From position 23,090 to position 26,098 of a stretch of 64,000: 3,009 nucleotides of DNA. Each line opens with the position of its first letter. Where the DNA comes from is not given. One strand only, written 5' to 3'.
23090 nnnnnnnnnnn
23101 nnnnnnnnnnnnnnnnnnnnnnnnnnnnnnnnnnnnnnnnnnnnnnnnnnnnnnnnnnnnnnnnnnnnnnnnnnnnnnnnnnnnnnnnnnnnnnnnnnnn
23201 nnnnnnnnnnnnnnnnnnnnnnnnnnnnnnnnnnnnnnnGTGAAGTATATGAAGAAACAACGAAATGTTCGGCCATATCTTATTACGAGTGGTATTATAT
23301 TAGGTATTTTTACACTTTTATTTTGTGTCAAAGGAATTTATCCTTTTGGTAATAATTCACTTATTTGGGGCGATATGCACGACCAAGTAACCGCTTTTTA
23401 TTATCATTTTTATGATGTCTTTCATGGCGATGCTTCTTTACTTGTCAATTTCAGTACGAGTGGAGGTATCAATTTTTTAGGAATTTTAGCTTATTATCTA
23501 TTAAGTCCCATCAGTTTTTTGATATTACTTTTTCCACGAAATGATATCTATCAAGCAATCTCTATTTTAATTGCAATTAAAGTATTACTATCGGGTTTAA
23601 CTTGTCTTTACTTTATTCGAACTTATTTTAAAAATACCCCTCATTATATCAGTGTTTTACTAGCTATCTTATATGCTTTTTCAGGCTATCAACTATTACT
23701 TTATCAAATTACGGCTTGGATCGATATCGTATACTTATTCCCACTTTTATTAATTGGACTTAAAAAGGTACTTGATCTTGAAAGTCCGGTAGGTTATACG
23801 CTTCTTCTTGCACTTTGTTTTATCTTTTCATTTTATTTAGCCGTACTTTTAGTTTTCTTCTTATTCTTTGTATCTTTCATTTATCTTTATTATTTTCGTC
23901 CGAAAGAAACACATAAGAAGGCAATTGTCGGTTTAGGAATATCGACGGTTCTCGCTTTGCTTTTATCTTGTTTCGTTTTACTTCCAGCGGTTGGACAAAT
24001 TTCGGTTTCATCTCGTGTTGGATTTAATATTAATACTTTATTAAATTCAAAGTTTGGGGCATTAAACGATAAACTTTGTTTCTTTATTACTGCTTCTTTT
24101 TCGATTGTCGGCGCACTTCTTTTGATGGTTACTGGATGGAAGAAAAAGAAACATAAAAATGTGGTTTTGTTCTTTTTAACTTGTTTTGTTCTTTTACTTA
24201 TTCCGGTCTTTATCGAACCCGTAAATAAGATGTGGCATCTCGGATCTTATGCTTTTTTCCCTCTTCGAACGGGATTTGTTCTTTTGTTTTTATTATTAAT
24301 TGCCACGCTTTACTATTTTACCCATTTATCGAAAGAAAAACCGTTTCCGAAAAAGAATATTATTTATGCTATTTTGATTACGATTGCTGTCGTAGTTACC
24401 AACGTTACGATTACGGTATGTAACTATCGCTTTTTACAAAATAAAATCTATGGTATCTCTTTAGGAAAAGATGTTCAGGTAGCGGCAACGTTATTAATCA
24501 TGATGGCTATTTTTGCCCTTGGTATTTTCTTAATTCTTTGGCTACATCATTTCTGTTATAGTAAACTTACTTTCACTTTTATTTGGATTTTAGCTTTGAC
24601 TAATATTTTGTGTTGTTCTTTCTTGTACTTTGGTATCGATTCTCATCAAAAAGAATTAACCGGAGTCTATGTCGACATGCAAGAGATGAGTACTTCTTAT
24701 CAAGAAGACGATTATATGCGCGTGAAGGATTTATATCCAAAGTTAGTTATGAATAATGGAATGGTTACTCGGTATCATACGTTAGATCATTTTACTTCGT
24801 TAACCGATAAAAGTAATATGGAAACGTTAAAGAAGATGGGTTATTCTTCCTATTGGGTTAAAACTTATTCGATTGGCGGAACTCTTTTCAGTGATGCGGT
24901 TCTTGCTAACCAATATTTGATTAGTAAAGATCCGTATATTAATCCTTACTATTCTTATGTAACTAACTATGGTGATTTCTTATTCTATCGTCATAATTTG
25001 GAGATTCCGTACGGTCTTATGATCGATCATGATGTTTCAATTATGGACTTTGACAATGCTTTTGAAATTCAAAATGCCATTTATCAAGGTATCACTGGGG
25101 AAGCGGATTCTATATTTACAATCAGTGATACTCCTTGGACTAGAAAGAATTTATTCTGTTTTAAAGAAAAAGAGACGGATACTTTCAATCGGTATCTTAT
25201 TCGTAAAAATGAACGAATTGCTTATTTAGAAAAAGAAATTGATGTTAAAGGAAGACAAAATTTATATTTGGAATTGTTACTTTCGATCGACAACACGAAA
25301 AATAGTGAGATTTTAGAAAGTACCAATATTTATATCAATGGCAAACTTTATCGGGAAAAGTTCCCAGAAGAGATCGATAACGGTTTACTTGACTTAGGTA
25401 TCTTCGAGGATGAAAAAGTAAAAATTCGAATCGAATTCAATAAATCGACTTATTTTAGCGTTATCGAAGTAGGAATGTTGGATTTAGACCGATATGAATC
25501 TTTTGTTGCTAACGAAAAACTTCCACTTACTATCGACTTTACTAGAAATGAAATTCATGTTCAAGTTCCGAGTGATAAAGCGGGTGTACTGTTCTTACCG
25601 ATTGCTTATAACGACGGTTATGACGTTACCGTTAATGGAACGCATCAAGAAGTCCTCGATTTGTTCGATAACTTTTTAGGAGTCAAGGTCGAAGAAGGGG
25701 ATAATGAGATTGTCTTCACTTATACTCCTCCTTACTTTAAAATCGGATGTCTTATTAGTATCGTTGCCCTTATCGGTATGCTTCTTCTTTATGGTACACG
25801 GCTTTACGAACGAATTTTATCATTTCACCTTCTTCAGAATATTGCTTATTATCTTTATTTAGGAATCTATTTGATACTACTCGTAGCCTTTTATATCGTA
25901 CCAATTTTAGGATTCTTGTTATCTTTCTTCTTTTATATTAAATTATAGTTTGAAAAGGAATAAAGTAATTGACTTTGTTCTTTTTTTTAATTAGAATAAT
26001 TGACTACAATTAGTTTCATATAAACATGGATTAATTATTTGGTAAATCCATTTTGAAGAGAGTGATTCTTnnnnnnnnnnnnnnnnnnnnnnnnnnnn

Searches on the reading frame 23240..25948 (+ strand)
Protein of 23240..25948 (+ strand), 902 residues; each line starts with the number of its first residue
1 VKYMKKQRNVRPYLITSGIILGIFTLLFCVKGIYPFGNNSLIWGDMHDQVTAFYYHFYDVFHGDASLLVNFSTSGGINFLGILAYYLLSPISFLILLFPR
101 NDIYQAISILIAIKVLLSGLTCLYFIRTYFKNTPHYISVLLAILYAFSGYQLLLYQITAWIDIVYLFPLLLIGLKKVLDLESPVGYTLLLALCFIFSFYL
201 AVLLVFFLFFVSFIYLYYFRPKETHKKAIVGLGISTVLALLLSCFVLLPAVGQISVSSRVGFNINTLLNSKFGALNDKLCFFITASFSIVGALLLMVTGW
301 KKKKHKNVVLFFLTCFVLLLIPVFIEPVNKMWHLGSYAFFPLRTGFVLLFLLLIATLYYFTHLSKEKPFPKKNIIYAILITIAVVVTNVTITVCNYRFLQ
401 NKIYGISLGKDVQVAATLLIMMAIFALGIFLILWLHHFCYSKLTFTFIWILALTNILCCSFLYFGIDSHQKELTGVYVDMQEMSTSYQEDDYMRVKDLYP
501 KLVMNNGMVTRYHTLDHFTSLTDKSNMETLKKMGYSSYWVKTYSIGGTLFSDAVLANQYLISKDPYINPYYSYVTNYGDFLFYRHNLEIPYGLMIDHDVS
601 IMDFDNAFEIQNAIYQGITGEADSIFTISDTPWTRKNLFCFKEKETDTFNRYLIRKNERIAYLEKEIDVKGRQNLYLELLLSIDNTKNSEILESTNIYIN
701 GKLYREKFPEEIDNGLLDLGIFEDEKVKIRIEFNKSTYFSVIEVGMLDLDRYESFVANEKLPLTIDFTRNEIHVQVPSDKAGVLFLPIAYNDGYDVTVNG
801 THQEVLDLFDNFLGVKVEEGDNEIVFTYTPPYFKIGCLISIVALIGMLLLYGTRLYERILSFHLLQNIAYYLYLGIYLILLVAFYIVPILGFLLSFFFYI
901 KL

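Call 28: search_protein_families(library=pfam, proteins=[window:23240-25948:+], max_evalue=0.00001)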
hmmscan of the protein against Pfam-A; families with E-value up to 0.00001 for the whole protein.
window:23240-25948:+ (902 aa): 1 family
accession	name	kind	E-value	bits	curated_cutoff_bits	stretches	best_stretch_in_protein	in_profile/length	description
PF09586.16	YfhO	-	2.7e-108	363.9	28.5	1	23-840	8-835/835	Bacterial membrane protein YfhO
